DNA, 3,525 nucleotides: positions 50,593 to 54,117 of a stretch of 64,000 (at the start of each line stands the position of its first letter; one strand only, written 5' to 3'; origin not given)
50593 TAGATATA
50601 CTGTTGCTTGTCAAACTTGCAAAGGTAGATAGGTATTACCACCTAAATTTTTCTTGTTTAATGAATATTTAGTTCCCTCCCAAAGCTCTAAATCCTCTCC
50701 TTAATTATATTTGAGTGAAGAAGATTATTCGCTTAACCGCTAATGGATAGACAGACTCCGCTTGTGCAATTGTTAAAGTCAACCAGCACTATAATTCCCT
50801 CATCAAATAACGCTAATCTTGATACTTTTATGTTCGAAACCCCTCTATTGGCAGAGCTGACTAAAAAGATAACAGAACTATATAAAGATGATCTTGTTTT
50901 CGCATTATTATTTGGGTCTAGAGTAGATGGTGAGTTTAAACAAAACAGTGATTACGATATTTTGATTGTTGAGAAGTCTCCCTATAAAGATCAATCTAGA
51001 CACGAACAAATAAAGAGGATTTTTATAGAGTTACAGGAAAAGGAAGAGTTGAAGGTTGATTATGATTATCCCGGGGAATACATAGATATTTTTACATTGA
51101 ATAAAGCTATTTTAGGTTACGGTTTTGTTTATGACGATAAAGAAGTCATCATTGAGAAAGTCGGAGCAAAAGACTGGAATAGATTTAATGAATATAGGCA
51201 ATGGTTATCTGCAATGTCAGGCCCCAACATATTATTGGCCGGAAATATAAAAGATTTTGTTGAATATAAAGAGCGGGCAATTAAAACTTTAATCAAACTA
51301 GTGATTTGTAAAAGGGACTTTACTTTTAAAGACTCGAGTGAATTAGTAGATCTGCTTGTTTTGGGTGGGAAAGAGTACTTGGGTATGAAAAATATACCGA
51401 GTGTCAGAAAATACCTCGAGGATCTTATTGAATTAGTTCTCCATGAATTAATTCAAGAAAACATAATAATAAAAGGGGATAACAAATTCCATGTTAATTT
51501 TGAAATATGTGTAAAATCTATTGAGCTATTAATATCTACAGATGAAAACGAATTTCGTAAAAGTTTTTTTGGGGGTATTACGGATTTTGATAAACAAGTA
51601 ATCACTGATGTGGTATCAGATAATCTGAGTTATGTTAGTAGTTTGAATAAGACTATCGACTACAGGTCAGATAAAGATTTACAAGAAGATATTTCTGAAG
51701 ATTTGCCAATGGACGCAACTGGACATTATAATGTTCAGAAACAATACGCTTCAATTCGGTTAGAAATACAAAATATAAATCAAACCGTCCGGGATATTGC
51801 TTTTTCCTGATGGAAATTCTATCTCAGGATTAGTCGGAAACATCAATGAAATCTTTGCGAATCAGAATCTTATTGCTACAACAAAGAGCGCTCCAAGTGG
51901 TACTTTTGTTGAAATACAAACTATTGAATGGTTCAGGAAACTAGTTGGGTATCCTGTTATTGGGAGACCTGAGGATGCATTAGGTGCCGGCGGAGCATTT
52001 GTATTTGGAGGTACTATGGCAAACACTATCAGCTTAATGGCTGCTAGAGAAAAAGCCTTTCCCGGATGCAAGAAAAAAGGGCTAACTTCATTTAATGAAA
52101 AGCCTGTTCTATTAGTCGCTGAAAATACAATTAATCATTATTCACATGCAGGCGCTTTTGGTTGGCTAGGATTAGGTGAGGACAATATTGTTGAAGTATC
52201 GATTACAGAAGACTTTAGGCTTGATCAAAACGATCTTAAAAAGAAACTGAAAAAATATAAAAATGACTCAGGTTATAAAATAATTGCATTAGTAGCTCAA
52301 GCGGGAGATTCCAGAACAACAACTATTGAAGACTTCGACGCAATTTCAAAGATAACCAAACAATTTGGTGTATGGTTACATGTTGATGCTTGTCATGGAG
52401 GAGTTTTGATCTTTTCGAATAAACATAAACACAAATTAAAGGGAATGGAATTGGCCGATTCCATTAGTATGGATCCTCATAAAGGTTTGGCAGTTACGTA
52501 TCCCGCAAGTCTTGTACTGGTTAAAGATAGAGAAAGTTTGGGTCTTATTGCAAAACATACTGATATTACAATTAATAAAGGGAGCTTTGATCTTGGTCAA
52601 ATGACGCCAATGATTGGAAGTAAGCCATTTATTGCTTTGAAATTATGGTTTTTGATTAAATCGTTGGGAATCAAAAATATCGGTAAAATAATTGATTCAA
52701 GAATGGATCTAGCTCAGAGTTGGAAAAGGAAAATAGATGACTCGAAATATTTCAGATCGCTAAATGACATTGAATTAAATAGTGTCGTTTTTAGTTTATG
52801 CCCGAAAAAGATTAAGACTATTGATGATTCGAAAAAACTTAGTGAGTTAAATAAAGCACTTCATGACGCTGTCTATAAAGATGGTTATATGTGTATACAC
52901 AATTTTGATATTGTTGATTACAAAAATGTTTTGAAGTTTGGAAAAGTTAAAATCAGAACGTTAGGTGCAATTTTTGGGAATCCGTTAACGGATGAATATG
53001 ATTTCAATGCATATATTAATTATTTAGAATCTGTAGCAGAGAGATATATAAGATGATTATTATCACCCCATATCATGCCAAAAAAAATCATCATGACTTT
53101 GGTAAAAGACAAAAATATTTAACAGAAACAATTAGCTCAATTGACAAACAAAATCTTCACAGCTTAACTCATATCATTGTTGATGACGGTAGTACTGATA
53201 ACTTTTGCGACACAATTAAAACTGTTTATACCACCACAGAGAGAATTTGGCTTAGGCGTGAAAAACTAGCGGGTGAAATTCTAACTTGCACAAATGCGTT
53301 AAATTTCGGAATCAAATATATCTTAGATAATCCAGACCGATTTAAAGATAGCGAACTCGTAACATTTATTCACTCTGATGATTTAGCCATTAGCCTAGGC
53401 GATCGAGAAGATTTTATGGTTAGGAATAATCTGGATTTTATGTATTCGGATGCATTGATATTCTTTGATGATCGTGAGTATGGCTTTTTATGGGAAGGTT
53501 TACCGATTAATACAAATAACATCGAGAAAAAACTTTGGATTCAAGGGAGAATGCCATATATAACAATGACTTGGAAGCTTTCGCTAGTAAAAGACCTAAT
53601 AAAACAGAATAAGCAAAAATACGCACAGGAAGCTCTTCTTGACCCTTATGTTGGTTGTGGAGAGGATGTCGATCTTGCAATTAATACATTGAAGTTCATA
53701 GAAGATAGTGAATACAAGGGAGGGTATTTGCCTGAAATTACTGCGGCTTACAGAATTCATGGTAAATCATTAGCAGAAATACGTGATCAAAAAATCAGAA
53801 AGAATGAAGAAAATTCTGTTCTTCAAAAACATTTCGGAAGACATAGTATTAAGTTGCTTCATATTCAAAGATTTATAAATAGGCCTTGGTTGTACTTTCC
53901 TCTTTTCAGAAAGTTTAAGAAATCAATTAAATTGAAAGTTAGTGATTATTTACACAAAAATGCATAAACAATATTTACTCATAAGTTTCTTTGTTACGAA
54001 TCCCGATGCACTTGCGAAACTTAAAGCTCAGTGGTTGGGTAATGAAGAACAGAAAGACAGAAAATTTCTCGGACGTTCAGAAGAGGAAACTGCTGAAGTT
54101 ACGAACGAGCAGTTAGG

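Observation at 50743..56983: AT-rich glyco/amine-modification cluster: NTase, PLP decarboxylase, GT2, propeller, GT4-like glycosyltransferase and APH-fold kinase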

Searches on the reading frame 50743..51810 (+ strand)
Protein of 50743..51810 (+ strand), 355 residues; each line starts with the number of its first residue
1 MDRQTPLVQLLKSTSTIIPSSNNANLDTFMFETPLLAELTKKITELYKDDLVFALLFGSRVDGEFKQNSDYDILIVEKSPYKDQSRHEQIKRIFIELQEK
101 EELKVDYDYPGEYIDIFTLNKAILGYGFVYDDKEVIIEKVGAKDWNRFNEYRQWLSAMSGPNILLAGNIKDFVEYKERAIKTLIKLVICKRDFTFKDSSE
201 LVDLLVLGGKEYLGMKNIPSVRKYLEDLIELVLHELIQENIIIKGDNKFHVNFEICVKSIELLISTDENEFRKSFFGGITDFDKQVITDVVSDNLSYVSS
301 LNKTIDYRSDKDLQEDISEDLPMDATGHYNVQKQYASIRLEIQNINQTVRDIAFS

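Call 3: search_protein_families(library=pfam, proteins=[window:50743-51810:+], max_evalue=0.01)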
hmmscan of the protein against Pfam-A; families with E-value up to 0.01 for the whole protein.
window:50743-51810:+ (355 aa): 3 families
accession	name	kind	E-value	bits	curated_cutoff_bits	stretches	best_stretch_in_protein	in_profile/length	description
PF01909.29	NTP_transf_2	-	8.3e-08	33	21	1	39-108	4-70/93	Nucleotidyltransferase domain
PF18765.7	Polbeta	-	1.3e-07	32.1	26.9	1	42-122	2-72/93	Polymerase beta, Nucleotidyltransferase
PF22600.2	MTPAP-like_central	-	0.005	17.4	27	0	36-95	26-85/139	Poly(A) RNA polymerase, mitochondrial-like, central palm domain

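Call 4: search_protein_families(library=ncbifam, proteins=[window:50743-51810:+], max_evalue=0.01)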
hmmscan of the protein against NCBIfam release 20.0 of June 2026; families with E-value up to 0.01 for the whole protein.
window:50743-51810:+ (355 aa): 5 families
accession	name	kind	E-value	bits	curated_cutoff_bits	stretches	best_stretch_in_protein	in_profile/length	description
NF012212.1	ANT_9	subfamily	1.1e-07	31.4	340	1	40-94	10-64/249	aminoglycoside nucleotidyltransferase ANT(9)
NF047752.1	MntA_antitoxin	equivalog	1.3e-06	28.3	60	1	49-100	5-52/106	type VII toxin-antitoxin system MntA family adenylyltransferase antitoxin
NF033220.1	ANT_3pp_II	equivalog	0.00014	21.3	400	1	30-88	1-59/258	ANT(3'')-II family aminoglycoside nucleotidyltransferase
NF053581.1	ANT_3pp_Ic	exception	0.0019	17.8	545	1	41-88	18-65/265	aminoglycoside nucleotidyltransferase ANT(3'')-Ic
NF010309.0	PRK13746.1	subfamily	0.0019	17.6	193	1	40-91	17-68/263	aminoglycoside adenylyltransferase family protein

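Call 19: list_cluster_members(proteins=[window:50743-51810:+, window:51797-53056:+, window:53053-53967:+, window:53942-54946:+, window:54952-56088:-, window:56042-56983:+, window:47020-48393:+, window:48390-49433:+, window:57537-58004:-, window:61603-63447:+])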
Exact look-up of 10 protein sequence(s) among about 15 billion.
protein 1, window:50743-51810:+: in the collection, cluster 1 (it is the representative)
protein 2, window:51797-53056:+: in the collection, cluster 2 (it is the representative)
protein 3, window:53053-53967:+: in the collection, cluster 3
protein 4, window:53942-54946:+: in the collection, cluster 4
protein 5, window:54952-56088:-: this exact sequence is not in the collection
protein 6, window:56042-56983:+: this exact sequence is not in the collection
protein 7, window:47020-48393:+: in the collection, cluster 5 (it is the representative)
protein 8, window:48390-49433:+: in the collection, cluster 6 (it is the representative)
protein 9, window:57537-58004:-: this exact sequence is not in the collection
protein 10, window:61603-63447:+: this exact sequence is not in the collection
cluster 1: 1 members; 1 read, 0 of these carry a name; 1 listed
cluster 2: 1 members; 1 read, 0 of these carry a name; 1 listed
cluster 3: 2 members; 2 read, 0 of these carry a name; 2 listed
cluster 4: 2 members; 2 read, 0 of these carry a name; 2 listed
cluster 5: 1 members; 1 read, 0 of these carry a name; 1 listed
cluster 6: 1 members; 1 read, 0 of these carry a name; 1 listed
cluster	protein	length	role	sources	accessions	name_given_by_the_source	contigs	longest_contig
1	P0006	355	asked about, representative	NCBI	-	-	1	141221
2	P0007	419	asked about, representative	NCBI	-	-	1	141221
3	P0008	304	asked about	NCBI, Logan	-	-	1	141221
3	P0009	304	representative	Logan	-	-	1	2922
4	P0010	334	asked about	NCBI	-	-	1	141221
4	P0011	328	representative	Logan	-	-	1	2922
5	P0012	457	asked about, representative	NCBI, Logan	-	-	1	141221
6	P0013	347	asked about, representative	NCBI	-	-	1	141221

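Call 41: search_protein_families(library=padloc, proteins=[window:50743-51810:+], max_evalue=0.01)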
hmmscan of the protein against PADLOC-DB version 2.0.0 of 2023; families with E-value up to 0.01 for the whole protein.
window:50743-51810:+ (355 aa): 6 families
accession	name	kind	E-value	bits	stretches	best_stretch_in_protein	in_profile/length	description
PDLC04903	PDC-S09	-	6.9e-12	43.6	1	34-103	9-78/108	-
PDLC04906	PDC-S09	-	0.00035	18.9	1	38-105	10-75/98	-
PDLC04907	PDC-S09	-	0.00046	18.3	1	41-82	19-58/114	-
PDLC04368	PDC-M05A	-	0.0014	16.5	1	32-79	88-136/201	-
PDLC04902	PDC-S09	-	0.0035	15.6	0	56-99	26-66/97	-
PDLC04904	PDC-S09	-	0.0049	15.1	0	35-81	8-55/104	-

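Call 90: predict_structure(alignment_id=A8)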
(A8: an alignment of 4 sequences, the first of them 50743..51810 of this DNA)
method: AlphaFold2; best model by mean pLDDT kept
length: 355 residues; sequences in the alignment: 4
mean_pLDDT: 68.4   pTM: 0.68
mean pLDDT of the five models: 68.4, 67.8, 67.4, 67.2, 66.1
residues with pLDDT >= 90: 49; 70-90: 152; 50-70: 58; < 50: 96
segments of 3 or more residues with pLDDT < 50: 1-3, 14-31, 62-69, 276-279, 301-355
pLDDT, mean of each block of 10 residues (from residue 1): 52 47 31 72 89 81 47 85 80 83 72 89 89 78 65 85 85 90 89 86 73 65 82 90 90 92 84 53 52 49 39 37 38 44 34 27
secondary structure, 60 per line:
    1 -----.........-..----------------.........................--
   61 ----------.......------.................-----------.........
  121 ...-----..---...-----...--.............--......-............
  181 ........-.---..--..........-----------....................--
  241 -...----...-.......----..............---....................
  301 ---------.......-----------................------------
elements in order: H6-14 H34-50 E51-58 E71-77 H84-100 E112-115 H116-123 E134-136 H147-159 E162-167 H169-188 H198-207 H219-238 E242-244 E249-251 H253-259 H266-277 H281-300 H310-316 H328-343

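Call 93: fold_search(model_id=the predicted structure, library=pdb)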
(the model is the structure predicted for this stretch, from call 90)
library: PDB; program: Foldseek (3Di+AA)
matches with E <= 10: 668; with E <= 0.001: 7
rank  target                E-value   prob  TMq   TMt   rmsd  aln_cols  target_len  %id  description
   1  6xz0                  5.0e-05  1.00  0.23  0.31  14.0       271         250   18  Crystal structure of spectinomycin adenyltransferase AAD(9) from Enterococcus faecialis with spectinomycin (released 2020-04-15)
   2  6ig4_B                1.6e-04  1.00  0.30  0.36  10.1       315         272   17  Structure of mitochondrial CDP-DAG synthase Tam41, delta 74 (released 2019-07-10)
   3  6ig2_C                2.7e-04  1.00  0.33  0.39   8.6       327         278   15  Structure of mitochondrial CDP-DAG synthase Tam41 complexed with CTP, delta 74, F240A (released 2019-07-10)
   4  6ig4_A                3.2e-04  1.00  0.31  0.37   8.8       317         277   16  Structure of mitochondrial CDP-DAG synthase Tam41, delta 74 (released 2019-07-10)
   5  6ig2_A                3.8e-04  0.99  0.30  0.35  10.0       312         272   15  Structure of mitochondrial CDP-DAG synthase Tam41 complexed with CTP, delta 74, F240A (released 2019-07-10)
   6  6sxj                  4.2e-04  0.99  0.22  0.29  12.9       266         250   14  Crystal structure of spectinomycin adenyltransferase AAD(9) from Enterococcus faecialis (released 2020-04-15)
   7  7ecd                  7.3e-04  0.97  0.26  0.31  12.5       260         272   14  Crystal structure of Tam41 from Firmicutes bacterium, complex with CTP-Mg (released 2022-01-19)
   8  6fzb_A                2.1e-03  0.97  0.25  0.32  12.3       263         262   13  AadA in complex with ATP, magnesium and streptomycin (released 2018-06-13)
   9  6fzb_B                2.4e-03  0.89  0.22  0.28  14.5       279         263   14  AadA in complex with ATP, magnesium and streptomycin (released 2018-06-13)
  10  5lpa_A                2.6e-03  0.98  0.25  0.31  12.4       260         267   13  AadA E87Q in complex with ATP, calcium and dihydrostreptomycin (released 2018-01-17)
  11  5luh_A                2.6e-03  0.93  0.23  0.29  14.7       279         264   12  AadA E87Q in complex with ATP, calcium and streptomycin (released 2018-01-17)
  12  6xxq_A                2.7e-03  0.93  0.21  0.28  12.0       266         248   15  Crystal structure of spectinomycin adenyltransferase AAD(9) from Enterococcus faecialis with ATP and spectinomycin (released 2020-04-15)
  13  5luh_B                3.6e-03  0.92  0.23  0.29  14.7       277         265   13  AadA E87Q in complex with ATP, calcium and streptomycin (released 2018-01-17)
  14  7uy4_A                3.6e-03  0.84  0.19  0.24  16.4       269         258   13  Aminoglycoside-modifying enzyme ANT-3,9 in complex with spectinomycin and AMP-PNP (released 2023-05-10)
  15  5g4a_B                4.9e-03  0.93  0.24  0.31  12.3       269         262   13  AadA in complex with ATP and magnesium (released 2017-11-29)
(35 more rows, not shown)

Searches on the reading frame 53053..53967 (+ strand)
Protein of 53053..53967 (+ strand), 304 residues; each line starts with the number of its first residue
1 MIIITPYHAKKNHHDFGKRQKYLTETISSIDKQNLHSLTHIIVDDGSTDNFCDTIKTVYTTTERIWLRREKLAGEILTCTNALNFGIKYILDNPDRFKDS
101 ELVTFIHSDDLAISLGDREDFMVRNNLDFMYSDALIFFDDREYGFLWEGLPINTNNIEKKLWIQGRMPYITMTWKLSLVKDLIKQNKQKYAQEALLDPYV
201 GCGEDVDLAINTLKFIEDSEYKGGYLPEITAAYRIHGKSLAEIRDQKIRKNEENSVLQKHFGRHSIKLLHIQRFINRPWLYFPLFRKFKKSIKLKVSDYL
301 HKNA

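Call 3: search_protein_families(library=pfam, proteins=[window:53053-53967:+], max_evalue=0.01)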
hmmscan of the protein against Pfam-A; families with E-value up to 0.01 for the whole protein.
window:53053-53967:+ (304 aa): 2 families
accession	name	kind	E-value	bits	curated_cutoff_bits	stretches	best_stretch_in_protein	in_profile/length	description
PF00535.33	Glycos_transf_2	-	0.00012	22.5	23.3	1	19-110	9-89/168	Glycosyl transferase family 2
PF10111.15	Glyco_tranf_2_2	-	0.00064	19.7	27.3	1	17-111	9-93/276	Glycosyltransferase like family 2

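Call 4: search_protein_families(library=ncbifam, proteins=[window:53053-53967:+], max_evalue=0.01)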
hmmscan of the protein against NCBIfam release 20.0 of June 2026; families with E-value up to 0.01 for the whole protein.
window:53053-53967:+ (304 aa): 4 families
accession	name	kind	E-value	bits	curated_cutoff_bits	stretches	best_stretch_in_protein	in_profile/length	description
NF007482.0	PRK10073.1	equivalog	2.8e-05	23.3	423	1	21-221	19-213/334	glycosyltransferase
NF047683.1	TeichurnBiosyTuaG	equivalog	7.3e-05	22.5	400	1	20-102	18-104/252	teichuronic acid biosynthesis protein TuaG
NF050050.1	ProtGlycPglI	equivalog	0.002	17.6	500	1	18-66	12-60/306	GalNAc(5)-diNAcBac-PP-undecaprenol beta-1,3-glucosyltransferase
TIGR03937.1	PgaC_IcaA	equivalog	0.0028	16.7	422.3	1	21-74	58-112/407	poly-beta-1,6-N-acetyl-D-glucosamine synthase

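Call 20: find_encoding_contigs(protein=window:53053-53967:+, flank=10000, max_places=6)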
Protein window:53053-53967:+ (304 aa): 1 contig read that carries it; 1 place shown.
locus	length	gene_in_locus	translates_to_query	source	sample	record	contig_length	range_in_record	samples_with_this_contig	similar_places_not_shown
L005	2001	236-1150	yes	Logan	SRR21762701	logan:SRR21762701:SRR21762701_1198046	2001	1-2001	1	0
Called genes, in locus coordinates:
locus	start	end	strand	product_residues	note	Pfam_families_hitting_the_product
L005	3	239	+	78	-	?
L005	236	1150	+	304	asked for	-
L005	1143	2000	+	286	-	?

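Call 41: search_protein_families(library=padloc, proteins=[window:53053-53967:+], max_evalue=0.01)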
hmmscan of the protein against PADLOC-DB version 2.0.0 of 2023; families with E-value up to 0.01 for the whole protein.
window:53053-53967:+ (304 aa): 1 family
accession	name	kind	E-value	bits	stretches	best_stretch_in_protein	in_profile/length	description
PDLC04521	PDC-M22A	-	0.007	13.9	0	238-281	202-245/343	-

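Call 44: search_solved_structures(query=A3, max_evalue=1)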
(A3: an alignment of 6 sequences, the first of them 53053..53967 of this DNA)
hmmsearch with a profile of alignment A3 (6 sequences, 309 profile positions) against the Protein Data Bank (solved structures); distinct sequences matched with E-value up to 1: 8.
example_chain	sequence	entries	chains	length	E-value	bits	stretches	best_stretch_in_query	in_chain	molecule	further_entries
2z87_A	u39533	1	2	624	6.1e-07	32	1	18-76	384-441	Chondroitin synthase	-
2z86_A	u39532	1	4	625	6.1e-07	32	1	18-76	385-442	Chondroitin synthase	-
5hea_A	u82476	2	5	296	1.6e-06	30.6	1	18-150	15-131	Putative glycosyltransferase (GalT1)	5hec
8viw_A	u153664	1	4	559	0.0073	18.6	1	18-73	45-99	Heparosan synthase B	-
8vh7_A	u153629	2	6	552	0.0078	18.5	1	18-73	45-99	Heparosan synthase B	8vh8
3bcv_A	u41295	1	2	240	0.02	17.2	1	18-86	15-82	Putative glycosyltransferase protein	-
5tze_C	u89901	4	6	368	0.021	17.1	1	18-61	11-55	Glycosyl transferase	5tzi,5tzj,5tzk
1h7l_A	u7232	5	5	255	0.11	14.7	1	18-71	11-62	SPORE COAT POLYSACCHARIDE BIOSYNTHESIS PROTEIN SPSA | PROTEIN (SPORE COAT POLYSACCHARIDE BIOSYNTHESIS PROTEIN SPSA)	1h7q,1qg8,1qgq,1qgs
